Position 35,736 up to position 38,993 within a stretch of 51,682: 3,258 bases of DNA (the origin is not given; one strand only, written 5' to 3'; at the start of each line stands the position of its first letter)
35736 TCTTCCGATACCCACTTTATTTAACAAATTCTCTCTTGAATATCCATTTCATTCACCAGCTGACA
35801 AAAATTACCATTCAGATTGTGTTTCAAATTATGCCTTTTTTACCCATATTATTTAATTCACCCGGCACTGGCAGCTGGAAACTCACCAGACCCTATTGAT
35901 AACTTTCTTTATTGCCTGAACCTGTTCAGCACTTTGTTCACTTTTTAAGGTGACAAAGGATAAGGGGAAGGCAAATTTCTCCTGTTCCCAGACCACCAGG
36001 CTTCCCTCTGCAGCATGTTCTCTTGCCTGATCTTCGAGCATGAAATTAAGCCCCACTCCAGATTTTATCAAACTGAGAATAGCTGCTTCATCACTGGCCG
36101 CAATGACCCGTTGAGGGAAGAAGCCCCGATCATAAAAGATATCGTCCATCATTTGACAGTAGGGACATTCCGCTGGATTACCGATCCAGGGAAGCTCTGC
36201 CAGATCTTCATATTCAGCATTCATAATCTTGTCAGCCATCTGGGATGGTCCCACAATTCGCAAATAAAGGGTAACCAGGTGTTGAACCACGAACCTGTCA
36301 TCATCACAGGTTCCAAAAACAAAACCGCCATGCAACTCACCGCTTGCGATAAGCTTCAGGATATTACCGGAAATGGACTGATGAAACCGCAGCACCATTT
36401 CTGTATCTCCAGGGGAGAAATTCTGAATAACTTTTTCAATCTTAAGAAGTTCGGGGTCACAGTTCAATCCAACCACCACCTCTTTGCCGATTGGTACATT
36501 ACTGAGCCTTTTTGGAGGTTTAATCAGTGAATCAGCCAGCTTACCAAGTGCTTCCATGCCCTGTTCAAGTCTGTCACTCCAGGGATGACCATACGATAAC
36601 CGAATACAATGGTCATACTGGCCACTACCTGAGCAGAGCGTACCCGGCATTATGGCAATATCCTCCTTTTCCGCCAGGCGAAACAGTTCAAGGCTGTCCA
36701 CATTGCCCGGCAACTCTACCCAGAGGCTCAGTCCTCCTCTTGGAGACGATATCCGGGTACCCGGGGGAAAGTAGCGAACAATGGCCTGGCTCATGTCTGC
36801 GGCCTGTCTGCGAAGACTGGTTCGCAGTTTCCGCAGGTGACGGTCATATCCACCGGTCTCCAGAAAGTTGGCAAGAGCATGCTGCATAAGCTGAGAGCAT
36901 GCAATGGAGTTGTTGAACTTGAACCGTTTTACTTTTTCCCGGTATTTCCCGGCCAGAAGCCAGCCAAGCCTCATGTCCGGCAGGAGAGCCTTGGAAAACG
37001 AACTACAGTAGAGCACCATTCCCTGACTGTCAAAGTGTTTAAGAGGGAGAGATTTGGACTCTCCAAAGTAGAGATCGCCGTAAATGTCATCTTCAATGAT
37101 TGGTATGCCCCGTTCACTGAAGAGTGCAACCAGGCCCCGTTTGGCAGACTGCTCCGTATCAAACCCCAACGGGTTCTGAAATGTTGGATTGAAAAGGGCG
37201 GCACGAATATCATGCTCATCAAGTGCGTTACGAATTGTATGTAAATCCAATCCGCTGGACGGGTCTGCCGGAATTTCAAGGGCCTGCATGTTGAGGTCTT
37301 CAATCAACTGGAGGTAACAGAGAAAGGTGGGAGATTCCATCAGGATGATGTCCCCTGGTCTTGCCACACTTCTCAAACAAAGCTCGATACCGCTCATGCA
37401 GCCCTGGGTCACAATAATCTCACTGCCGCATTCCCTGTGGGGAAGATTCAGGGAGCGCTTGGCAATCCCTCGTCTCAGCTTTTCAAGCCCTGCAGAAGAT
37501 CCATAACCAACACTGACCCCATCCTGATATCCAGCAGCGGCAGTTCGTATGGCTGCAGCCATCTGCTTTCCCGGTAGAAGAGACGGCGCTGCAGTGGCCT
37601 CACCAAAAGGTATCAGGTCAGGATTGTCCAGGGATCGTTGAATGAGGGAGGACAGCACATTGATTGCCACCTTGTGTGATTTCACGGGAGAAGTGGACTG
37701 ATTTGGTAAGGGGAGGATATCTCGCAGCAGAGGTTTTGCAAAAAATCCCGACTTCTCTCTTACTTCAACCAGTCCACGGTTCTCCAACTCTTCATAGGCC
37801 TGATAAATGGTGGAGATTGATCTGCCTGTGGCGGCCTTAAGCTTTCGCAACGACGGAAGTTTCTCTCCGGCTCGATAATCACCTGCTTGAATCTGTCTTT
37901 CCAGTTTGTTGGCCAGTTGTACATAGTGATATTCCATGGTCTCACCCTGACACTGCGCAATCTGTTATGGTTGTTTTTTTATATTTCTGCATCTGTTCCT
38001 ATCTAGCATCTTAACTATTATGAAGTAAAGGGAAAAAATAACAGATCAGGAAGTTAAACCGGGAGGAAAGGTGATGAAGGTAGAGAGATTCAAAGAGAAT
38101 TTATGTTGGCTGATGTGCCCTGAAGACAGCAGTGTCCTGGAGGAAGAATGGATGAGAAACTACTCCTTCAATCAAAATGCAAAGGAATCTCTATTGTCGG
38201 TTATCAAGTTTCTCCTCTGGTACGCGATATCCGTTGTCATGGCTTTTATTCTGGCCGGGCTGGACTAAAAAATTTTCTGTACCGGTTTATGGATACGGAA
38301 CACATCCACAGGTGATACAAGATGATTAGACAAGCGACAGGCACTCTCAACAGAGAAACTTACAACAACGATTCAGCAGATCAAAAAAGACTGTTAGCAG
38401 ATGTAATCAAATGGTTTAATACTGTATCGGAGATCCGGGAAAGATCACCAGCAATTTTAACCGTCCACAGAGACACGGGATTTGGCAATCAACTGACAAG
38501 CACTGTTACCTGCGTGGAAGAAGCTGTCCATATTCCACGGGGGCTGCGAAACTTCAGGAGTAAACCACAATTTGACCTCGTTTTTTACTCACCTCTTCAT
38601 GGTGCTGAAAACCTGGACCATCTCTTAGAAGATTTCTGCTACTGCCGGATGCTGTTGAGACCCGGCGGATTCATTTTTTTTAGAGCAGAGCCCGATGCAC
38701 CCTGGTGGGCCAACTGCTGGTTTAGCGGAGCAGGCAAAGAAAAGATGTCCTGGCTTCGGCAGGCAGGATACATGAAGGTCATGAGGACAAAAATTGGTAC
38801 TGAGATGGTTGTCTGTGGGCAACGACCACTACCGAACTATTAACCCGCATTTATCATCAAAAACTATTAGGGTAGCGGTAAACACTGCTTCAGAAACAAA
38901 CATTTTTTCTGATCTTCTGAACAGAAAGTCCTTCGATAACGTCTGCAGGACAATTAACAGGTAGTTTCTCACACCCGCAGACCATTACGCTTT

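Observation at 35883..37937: Three-domain regulator fusion: GntR HTH, MocR aminotransferase-like domain and LysR-type effector-binding domain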

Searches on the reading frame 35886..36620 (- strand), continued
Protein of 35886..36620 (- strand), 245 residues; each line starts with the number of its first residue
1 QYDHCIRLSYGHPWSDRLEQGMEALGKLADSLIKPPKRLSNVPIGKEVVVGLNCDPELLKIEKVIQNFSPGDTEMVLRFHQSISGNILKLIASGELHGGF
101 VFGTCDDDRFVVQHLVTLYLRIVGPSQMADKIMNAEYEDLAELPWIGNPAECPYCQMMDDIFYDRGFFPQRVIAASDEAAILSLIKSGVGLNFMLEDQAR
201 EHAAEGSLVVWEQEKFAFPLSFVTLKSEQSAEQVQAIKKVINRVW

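Call 64: search_solved_structures(query=A6, max_evalue=1e-8, show_alignments=5)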
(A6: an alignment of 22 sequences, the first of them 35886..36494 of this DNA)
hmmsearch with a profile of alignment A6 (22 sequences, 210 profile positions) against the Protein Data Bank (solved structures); distinct sequences matched with E-value up to 1e-8: 9.
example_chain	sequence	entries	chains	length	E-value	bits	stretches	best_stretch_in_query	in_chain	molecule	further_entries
5tpi_A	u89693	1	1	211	1.5e-14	57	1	6-200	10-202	Putative transcriptional regulator (LysR family)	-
5ted_B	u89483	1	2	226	3.7e-11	45.9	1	4-160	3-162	Lmo0488 protein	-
8sbh_A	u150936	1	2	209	1.6e-09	40.6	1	21-166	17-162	Transcriptional regulator YeiE, LysR family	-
2f6g_A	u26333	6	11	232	2.6e-09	39.9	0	4-203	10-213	HTH-type transcriptional regulator benM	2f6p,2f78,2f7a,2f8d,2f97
7fdf_A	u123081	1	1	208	4e-09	39.3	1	20-167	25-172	LysR family transcriptional regulator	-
3k1m_A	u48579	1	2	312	5e-09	39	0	4-203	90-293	HTH-type transcriptional regulator benM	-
3k1n_A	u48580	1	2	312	7.4e-09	38.4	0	4-203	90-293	HTH-type transcriptional regulator benM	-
8sbf_A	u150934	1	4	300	8.8e-09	38.2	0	18-200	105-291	Putative transcriptional regulator (LysR family)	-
3k1p_A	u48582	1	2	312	8.8e-09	38.2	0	4-203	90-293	HTH-type transcriptional regulator benM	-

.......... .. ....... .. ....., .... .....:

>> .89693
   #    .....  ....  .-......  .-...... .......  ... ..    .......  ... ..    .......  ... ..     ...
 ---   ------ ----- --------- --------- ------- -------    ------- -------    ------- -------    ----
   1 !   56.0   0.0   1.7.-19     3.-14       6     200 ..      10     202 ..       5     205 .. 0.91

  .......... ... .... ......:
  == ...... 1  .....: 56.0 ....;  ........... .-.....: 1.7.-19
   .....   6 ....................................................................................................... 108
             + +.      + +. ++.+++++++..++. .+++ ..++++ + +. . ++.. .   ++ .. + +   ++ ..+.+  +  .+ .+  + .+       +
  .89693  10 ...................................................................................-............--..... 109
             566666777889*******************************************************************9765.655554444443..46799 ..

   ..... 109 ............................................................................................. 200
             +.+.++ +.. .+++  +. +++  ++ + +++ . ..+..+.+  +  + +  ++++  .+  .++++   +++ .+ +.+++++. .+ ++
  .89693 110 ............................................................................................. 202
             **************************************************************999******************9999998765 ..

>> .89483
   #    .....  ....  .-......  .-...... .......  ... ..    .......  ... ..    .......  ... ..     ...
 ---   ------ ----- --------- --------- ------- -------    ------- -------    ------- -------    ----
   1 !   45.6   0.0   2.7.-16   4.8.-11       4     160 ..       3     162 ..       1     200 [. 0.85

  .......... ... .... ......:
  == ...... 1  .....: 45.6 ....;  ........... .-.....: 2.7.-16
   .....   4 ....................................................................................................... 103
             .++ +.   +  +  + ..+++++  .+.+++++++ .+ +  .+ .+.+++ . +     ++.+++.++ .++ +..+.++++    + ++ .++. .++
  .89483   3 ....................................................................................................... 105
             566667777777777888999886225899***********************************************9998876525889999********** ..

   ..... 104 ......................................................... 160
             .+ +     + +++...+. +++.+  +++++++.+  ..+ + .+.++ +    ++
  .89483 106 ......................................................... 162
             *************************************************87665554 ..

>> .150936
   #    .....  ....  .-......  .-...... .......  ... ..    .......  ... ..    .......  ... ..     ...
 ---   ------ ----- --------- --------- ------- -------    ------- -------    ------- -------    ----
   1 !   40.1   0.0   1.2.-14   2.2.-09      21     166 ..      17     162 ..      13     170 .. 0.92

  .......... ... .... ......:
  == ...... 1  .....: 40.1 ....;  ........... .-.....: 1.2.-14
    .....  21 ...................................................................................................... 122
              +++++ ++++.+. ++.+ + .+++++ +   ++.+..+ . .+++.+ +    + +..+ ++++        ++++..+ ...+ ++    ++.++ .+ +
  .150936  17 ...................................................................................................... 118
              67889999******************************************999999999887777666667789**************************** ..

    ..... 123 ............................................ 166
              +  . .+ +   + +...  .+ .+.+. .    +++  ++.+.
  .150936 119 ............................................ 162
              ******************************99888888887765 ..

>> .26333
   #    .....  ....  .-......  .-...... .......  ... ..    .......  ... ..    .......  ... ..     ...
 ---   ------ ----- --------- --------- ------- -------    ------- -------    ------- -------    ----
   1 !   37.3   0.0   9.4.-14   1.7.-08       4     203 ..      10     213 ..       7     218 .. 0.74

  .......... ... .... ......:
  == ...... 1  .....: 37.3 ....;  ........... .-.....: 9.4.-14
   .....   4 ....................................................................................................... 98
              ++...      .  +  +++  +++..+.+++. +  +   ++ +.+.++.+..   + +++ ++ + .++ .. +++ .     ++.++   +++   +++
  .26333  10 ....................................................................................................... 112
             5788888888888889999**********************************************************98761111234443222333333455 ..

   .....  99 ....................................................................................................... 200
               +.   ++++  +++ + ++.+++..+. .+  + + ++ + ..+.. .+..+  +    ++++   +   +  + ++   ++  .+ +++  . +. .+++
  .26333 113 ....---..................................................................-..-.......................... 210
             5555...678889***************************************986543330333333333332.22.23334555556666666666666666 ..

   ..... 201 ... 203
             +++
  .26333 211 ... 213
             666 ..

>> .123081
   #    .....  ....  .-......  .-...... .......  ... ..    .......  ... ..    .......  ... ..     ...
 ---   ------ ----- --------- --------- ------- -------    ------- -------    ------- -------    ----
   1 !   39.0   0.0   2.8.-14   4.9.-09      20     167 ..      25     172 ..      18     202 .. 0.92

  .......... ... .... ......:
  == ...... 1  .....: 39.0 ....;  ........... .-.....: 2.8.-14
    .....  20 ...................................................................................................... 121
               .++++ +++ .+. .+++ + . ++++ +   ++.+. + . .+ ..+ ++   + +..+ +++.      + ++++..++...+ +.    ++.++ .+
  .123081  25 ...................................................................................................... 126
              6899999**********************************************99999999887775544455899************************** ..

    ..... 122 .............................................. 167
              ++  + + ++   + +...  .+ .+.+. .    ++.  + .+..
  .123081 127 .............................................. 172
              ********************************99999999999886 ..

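Call 75: find_encoding_contigs(protein=P0128, flank=5000, max_places=3)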
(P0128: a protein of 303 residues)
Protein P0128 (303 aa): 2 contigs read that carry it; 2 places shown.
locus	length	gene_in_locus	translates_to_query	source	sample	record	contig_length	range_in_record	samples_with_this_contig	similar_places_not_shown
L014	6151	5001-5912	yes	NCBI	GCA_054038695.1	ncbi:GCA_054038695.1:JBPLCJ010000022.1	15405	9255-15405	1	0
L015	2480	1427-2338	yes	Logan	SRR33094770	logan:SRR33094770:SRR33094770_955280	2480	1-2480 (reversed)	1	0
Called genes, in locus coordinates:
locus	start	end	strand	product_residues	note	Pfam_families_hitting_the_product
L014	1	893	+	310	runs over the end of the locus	PF12911:OppC_N, PF00528:BPD_transp_1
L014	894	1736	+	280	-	PF00005:ABC_tran, PF08352:oligo_HPY (weak)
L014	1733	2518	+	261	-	PF00005:ABC_tran, PF02463:SMC_N (faint), PF13304:AAA_21 (weak)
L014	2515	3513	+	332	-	PF02746:MR_MLE_N, PF13378:MR_MLE_C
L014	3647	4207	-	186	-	PF01161:PBP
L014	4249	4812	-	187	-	PF00857:Isochorismatase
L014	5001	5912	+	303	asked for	PF00126:HTH_1, PF03466:LysR_substrate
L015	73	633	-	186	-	PF01161:PBP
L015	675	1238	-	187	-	PF00857:Isochorismatase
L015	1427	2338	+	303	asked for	PF00126:HTH_1, PF03466:LysR_substrate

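Call 76: list_cluster_members(proteins=[P0128, P0129, P0131, P0132, P0134, P0135, P0136, P0137, P0139, P0141])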
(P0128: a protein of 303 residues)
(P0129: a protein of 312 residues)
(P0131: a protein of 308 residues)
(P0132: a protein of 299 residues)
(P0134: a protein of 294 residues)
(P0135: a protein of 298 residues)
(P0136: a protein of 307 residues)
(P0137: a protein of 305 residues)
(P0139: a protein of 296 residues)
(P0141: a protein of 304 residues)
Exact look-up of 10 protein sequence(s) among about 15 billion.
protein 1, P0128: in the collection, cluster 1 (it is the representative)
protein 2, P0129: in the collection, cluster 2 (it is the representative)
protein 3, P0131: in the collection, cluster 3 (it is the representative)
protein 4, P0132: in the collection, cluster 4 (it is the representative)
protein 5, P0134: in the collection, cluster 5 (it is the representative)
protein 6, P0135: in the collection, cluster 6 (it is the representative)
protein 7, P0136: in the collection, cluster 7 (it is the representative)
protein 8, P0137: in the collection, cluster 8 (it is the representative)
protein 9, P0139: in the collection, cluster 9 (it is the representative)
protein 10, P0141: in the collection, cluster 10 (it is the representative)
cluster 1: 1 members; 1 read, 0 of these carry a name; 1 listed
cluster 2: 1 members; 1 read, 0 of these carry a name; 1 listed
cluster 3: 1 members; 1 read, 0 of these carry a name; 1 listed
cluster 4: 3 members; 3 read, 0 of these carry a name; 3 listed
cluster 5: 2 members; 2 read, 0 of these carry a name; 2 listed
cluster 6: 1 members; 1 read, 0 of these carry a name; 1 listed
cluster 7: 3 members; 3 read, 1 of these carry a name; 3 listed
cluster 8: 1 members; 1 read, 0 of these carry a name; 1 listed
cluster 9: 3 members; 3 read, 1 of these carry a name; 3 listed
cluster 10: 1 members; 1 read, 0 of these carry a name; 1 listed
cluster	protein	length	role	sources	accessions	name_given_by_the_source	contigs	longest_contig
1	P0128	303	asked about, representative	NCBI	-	-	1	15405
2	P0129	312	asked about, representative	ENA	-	-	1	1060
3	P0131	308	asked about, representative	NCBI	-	-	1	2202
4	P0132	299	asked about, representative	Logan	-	-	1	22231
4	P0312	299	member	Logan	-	-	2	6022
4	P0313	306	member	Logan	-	-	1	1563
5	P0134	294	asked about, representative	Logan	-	-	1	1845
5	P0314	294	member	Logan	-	-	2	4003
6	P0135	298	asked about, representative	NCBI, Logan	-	-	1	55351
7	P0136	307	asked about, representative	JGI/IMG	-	-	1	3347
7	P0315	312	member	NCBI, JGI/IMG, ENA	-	DNA-binding transcriptional LysR family regulator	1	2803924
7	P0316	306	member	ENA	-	-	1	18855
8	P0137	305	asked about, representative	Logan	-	-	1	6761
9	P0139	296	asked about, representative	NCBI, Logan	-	-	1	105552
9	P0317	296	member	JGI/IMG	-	DNA-binding transcriptional LysR family regulator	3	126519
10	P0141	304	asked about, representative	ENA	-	-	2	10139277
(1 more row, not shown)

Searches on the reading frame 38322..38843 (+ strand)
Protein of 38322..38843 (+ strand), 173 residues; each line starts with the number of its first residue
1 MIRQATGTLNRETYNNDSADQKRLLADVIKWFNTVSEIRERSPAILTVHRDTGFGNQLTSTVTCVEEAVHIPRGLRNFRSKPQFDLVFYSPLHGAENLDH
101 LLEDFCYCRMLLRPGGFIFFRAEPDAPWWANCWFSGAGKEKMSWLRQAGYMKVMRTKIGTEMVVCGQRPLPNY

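Call 14: search_protein_families(library=pfam, proteins=[window:38322-38843:+], max_evalue=0.01)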
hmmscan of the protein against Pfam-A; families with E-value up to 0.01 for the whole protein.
window:38322-38843:+ (173 aa): 0 families

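Call 47: search_protein_families(library=pfam, alignment_id=A2, max_evalue=10)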
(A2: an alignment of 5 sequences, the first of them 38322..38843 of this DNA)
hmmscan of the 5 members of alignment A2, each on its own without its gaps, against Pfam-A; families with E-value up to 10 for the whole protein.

A. member 1, window:38322-38843:+ (173 aa): 0 families

B. families by the number of members that match (of 5 scanned): 2 families
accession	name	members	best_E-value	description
PF11253.13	DUF3052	1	0.028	Protein of unknown function (DUF3052)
PF24122.1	Cas8b_C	1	0.16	Type I-B CRISPR Cas8b C-terminal domain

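Call 48: find_homologous_proteins(query=window:38322-38843:+, max_evalue=0.001)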
Query window:38322-38843:+ (173 aa): 12 proteins with E <= 0.001 among 33 candidates.
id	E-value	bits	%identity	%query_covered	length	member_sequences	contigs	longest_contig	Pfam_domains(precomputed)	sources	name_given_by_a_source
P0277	9.8e-118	408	100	100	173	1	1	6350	-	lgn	-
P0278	4.6e-27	113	40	100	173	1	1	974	-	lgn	-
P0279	6.1e-24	103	37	100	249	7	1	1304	-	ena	-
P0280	1.3e-22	98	40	88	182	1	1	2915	-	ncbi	-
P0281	7.0e-22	96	34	100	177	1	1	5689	-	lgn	-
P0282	2.0e-21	94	37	95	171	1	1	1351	-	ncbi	-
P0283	2.1e-21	94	37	94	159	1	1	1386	-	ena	-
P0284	2.9e-21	94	35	98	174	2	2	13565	-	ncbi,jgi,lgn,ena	-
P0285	1.0e-20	92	37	75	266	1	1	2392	-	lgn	-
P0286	1.9e-20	91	40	80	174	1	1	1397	-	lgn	-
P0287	1.4e-18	85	42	75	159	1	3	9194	-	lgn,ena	-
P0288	1.6e-18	85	35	100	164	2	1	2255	-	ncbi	-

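Call 57: predict_structure(alignment_id=A7)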
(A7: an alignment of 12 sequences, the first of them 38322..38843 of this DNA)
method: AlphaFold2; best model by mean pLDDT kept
length: 173 residues; sequences in the alignment: 12
mean_pLDDT: 69.2   pTM: 0.70
mean pLDDT of the five models: 69.2, 69.1, 67.3, 65.6, 65.4
residues with pLDDT >= 90: 19; 70-90: 72; 50-70: 65; < 50: 17
segments of 3 or more residues with pLDDT < 50: 1-16
pLDDT, mean of each block of 10 residues (from residue 1): 29 43 69 67 80 58 67 80 87 67 89 90 60 54 80 74 82 68
secondary structure, 60 per line:
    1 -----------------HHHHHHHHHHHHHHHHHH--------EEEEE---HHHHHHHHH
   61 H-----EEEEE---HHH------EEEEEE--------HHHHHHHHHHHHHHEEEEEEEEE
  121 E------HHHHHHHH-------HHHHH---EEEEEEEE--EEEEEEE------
elements in order: H18-35 E44-48 H52-61 E67-71 E84-89 H98-111 E112-121 H128-135 H143-147 E151-158 E161-167

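Call 59: fold_search(model_id=the predicted structure, library=pdb)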
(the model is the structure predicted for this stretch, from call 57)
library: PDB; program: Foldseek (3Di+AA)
matches with E <= 10: 1785; with E <= 0.001: 608
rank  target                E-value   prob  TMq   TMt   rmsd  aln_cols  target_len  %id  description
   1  3dtn_A                1.9e-08  1.00  0.55  0.45   8.6       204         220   13  Crystal structure of putative Methyltransferase-MM_2633 from Methanosarcina mazei . (released 2008-09-09)
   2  9fcl                  1.2e-07  1.00  0.58  0.49   6.6       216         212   16  CysG(N-16) in complex with SAM from Kitasatospora cystarginea (released 2024-08-21)
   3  9fce_A                1.5e-07  1.00  0.54  0.47   7.9       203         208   17  BelI in complex with SAM from Streptomyces sp. UCK14 (released 2024-08-21)
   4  8vyd_B                2.1e-07  1.00  0.53  0.37   4.6       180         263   17  A novel synthase generates m4(2)C to stabilize the archaeal ribosome (released 2024-11-06)
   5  9fcu_A                2.2e-07  1.00  0.55  0.46   8.2       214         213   17  CysG(N-16)-H121A mutant in complex with SAH from Kitasatospora cystarginea (released 2024-08-21)
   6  9g0k_A                2.3e-07  1.00  0.57  0.47   7.7       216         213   15  CysG(N-16) in complex with SAH (metal free, cocrystallization in presence of EDTA) from Kitasatospora cystarginea (released 2024-07-17)
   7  3dtn_B                2.5e-07  1.00  0.55  0.46   8.6       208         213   13  Crystal structure of putative Methyltransferase-MM_2633 from Methanosarcina mazei . (released 2008-09-09)
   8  9fcy_A                2.7e-07  1.00  0.53  0.45   7.8       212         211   15  CysG(N-16)-R21K mutant in complex with SAH from Kitasatospora cystarginea (released 2024-08-21)
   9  9fcq                  2.8e-07  1.00  0.58  0.49   6.6       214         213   16  CysG(N-16)-H122A mutant in complex with SAH from Kitasatospora cystarginea (released 2024-08-21)
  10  9fcy_B                3.0e-07  1.00  0.55  0.46   8.9       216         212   16  CysG(N-16)-R21K mutant in complex with SAH from Kitasatospora cystarginea (released 2024-08-21)
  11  9fce_B                3.4e-07  1.00  0.55  0.47   7.8       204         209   17  BelI in complex with SAM from Streptomyces sp. UCK14 (released 2024-08-21)
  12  3ocj                  3.9e-07  1.00  0.47  0.29   7.5       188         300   10  The crystal structure of a possilbe exported protein from Bordetella parapertussis (released 2010-10-06)
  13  9fcx_A                4.1e-07  1.00  0.58  0.48   6.8       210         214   15  CysG(N-16)-H121N mutant in complex with SAH from Kitasatospora cystarginea (released 2024-08-21)
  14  9fcs_A                6.9e-07  1.00  0.56  0.47   6.7       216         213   17  CysG(N-16)-H122N mutant in complex with SAH from Kitasatospora cystarginea (released 2024-08-21)
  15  9fd3                  8.8e-07  1.00  0.59  0.50   6.5       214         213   15  CysG(N-16)-D190N mutant in complex with SAH from Kitasatospora cystarginea (released 2024-08-21)
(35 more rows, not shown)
